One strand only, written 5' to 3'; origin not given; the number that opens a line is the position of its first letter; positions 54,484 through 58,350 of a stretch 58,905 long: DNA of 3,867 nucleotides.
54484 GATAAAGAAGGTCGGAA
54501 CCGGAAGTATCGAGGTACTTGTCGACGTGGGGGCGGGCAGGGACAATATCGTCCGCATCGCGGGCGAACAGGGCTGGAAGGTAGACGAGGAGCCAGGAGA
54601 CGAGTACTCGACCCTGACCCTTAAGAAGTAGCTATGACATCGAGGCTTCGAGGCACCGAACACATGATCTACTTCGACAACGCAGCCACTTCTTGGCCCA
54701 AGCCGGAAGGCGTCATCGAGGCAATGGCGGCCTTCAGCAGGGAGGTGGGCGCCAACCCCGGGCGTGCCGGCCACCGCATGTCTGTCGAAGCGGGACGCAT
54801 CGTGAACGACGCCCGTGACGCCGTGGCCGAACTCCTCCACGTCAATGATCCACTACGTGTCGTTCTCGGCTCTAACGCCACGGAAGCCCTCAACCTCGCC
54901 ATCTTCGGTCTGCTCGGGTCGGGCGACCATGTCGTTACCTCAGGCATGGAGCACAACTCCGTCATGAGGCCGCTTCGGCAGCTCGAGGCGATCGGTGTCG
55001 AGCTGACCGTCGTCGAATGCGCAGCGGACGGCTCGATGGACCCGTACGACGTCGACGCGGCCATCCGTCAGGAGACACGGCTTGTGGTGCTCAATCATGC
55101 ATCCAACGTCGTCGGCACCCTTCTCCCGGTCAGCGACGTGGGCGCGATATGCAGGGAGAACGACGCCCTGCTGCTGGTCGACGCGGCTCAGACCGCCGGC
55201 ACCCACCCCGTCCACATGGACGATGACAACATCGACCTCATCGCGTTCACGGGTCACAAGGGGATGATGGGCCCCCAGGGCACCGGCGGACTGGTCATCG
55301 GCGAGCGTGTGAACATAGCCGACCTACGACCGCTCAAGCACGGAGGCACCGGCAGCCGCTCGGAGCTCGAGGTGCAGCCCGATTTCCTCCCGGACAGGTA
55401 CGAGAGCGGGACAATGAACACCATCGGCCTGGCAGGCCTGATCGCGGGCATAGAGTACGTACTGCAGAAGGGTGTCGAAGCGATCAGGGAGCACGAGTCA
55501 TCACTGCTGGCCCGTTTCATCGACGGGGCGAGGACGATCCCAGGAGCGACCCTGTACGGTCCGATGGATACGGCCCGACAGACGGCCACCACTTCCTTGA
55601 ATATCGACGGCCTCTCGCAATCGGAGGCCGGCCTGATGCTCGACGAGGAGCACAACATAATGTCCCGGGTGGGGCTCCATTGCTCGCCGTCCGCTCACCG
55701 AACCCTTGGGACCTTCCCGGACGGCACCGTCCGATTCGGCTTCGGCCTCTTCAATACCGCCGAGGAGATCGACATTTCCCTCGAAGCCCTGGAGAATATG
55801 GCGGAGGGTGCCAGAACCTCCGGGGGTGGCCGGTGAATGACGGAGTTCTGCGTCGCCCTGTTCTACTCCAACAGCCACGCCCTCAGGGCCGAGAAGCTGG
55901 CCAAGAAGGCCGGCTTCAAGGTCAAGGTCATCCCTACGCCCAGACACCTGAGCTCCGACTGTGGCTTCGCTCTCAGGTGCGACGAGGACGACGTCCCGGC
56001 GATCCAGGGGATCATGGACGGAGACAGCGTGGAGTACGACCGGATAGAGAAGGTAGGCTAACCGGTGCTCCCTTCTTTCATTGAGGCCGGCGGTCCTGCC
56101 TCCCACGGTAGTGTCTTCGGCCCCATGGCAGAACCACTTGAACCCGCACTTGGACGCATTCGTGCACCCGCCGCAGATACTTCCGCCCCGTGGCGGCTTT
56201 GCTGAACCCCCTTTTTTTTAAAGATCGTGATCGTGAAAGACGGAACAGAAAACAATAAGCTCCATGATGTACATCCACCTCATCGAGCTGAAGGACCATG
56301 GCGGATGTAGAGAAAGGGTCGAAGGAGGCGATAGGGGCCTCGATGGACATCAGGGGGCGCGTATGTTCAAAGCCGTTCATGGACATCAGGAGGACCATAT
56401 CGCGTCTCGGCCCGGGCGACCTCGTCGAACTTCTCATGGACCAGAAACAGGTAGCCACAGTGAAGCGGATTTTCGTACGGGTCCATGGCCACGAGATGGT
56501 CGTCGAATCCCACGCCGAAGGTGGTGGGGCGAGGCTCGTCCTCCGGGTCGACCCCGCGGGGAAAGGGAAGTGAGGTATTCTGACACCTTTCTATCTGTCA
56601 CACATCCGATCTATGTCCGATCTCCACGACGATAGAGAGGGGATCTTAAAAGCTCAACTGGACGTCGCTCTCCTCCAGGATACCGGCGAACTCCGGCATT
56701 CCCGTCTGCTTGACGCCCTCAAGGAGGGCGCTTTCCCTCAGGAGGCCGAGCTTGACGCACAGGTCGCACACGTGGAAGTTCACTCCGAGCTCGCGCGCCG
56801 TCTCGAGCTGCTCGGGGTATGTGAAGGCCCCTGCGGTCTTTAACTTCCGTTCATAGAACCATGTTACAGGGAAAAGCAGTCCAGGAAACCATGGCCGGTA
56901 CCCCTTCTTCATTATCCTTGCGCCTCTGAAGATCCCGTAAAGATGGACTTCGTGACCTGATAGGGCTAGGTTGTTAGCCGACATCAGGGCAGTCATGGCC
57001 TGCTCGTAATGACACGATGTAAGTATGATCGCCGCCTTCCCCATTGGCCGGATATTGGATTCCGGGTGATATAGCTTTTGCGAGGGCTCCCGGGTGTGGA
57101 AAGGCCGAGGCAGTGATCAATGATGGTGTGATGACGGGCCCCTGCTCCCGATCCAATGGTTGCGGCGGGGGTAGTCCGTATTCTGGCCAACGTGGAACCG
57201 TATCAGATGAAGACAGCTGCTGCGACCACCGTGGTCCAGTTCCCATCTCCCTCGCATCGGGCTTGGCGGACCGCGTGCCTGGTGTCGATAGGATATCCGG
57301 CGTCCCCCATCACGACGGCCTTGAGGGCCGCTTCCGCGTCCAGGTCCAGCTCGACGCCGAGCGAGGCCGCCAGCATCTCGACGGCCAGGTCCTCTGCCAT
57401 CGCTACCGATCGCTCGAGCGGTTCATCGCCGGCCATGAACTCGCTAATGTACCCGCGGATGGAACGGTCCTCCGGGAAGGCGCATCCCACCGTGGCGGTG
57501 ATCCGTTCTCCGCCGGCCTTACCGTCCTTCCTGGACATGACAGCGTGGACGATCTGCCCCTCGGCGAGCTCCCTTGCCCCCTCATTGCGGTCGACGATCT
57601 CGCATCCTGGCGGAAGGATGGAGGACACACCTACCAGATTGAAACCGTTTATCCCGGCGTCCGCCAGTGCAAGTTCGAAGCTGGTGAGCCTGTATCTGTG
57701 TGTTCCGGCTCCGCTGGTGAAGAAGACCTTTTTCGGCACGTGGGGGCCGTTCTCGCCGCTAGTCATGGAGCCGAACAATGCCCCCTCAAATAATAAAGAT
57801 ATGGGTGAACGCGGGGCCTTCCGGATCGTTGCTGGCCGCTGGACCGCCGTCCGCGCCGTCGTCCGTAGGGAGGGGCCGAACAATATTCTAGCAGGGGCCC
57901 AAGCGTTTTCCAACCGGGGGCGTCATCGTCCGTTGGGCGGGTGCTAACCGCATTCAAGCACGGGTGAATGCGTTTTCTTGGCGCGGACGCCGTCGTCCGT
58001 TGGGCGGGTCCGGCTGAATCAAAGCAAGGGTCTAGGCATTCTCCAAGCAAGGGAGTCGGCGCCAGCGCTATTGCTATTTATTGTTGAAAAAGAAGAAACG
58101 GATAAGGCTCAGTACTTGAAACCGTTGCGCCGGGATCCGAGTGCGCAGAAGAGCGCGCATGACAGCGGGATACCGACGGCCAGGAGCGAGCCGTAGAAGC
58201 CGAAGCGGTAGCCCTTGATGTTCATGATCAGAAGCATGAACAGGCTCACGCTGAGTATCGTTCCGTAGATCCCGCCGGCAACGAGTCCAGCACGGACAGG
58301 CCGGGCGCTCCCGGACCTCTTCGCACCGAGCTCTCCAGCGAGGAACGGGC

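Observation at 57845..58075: Undescribed degenerate ~67-bp tandem repeat family in intergenic DNA (largest locus, about 3.3 units)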

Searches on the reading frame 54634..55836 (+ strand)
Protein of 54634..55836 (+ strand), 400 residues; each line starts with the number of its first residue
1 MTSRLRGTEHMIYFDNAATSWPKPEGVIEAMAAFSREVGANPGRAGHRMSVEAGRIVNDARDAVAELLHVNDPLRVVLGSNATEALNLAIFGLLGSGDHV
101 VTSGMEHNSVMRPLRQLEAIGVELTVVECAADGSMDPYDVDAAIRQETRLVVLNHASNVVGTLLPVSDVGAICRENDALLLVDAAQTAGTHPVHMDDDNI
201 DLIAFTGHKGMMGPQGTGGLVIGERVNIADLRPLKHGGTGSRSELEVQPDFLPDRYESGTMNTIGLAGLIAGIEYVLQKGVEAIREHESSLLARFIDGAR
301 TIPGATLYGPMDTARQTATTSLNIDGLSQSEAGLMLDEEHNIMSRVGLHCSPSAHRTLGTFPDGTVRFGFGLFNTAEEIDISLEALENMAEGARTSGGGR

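Call 17: search_protein_families(library=pfam, proteins=[window:54634-55836:+], max_evalue=0.001)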
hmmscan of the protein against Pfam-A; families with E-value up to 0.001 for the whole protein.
window:54634-55836:+ (400 aa): 5 families
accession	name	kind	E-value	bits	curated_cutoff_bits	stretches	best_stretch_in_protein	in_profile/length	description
PF00266.25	Aminotran_5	-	6.5e-87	292.3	21.5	1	12-380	1-369/371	Aminotransferase class-V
PF00155.27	Aminotran_1_2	-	1.7e-10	41.1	19.7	1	55-185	42-187/361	Aminotransferase class I and II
PF01041.23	DegT_DnrJ_EryC1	-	1.5e-08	34.7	19.8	1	76-221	42-184/360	DegT/DnrJ/EryC1/StrS aminotransferase family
PF01053.26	Cys_Met_Meta_PP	-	1.3e-07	30.9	27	1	51-192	44-182/381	Cys/Met metabolism PLP-dependent enzyme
PF01212.27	Beta_elim_lyase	-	7.2e-07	29.3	27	1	51-229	28-217/288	Beta-eliminating lyase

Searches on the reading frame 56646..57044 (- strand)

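Call 15: search_protein_families(library=pfam, proteins=[window:56646-57044:-], max_evalue=0.01)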
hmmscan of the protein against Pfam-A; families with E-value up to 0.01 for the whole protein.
window:56646-57044:- (132 aa): 2 families
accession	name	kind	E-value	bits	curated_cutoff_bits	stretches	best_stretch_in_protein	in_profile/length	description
PF13686.11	DrsE_2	-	8.6e-12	45.7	25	2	63-130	88-155/156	DsrE/DsrF/DrsH-like family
PF02635.20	DsrE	-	7.7e-08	33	22.7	1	5-132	4-116/116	DsrE/DsrF-like family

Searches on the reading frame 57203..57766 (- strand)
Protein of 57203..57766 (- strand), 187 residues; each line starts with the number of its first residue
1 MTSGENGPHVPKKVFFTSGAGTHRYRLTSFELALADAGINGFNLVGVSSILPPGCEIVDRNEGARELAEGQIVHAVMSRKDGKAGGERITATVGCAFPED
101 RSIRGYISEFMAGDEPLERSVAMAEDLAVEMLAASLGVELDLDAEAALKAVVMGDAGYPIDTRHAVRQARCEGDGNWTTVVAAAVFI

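Call 15: search_protein_families(library=pfam, proteins=[window:57203-57766:-], max_evalue=0.01)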
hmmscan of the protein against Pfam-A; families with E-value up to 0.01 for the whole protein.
window:57203-57766:- (187 aa): 1 family
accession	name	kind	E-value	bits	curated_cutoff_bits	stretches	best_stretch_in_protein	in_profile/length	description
PF01862.21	PvlArgDC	-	2.2e-47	161.4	22.7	1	10-187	1-161/161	Pyruvoyl-dependent arginine decarboxylase (PvlArgDC)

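Call 16: find_encoding_contigs(protein=window:57203-57766:-, flank=10000, max_places=10)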
Protein window:57203-57766:- (187 aa): 1 contig read that carries it; 1 place shown.
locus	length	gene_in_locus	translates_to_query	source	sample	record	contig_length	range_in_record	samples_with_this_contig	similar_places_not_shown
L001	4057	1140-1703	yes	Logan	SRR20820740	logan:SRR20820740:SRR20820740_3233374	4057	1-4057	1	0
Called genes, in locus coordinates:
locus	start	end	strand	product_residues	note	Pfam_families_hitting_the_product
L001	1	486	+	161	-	?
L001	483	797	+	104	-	-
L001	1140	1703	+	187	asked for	PF01862:PvlArgDC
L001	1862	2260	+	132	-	PF02635:DsrE, PF13686:DrsE_2 (weak)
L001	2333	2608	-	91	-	PF01206:TusA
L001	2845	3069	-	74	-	PF11823:Se_S_carrier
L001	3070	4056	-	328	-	?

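Call 22: find_homologous_proteins(query=window:57203-57766:-, max_evalue=1e-20)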
Query window:57203-57766:- (187 aa): 88 proteins with E <= 1e-20 among 897 candidates.
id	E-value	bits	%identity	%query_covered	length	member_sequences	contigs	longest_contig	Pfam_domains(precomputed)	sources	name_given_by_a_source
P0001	1.4e-117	408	100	100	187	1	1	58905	PF01862.22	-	-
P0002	5.2e-41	159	48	95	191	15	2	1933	PF01862.22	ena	-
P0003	9.5e-41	158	48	95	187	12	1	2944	PF01862.22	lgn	-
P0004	6.8e-40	155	47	95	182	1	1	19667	PF01862.22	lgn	-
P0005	1.0e-39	154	48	97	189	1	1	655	PF01862.22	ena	-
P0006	4.4e-39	152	49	95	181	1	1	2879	PF01862.22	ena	-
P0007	4.7e-39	152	49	95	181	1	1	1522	PF01862.22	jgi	-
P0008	4.9e-39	152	48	96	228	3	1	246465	PF01862.22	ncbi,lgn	-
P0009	2.9e-38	150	47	95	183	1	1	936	PF01862.22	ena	-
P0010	6.8e-38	148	48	95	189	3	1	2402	PF01862.22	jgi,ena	-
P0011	8.8e-38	148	45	97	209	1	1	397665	PF01862.22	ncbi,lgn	-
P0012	1.2e-37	148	47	96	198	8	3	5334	PF01862.22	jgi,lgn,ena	-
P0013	2.2e-37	147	47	95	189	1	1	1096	PF01862.22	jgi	jgi:arginine decarboxylase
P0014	5.6e-37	146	48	95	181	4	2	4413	PF01862.22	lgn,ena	-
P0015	6.1e-37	145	47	95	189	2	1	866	PF01862.22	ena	-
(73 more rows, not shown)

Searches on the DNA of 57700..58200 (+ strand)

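Call 37: search_rna_families(source=window, start=57700, end=58200, threshold=evalue, max_evalue=10)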
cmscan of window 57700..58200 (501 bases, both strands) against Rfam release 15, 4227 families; matches with E-value up to 10: 0.
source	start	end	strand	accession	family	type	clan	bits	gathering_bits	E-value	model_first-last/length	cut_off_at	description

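Call 55: search_dna_similar(query=window:57840-58080:+, collection=plasmids, mode=distant, max_evalue=0.01, max_rows=10)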
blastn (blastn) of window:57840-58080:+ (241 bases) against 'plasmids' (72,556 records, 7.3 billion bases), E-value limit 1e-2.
No match.

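Call 56: search_dna_similar(query=window:57840-58080:+, collection=phages, mode=distant, max_evalue=0.01, max_rows=10)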
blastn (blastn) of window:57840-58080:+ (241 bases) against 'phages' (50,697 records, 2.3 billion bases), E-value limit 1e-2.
No match.
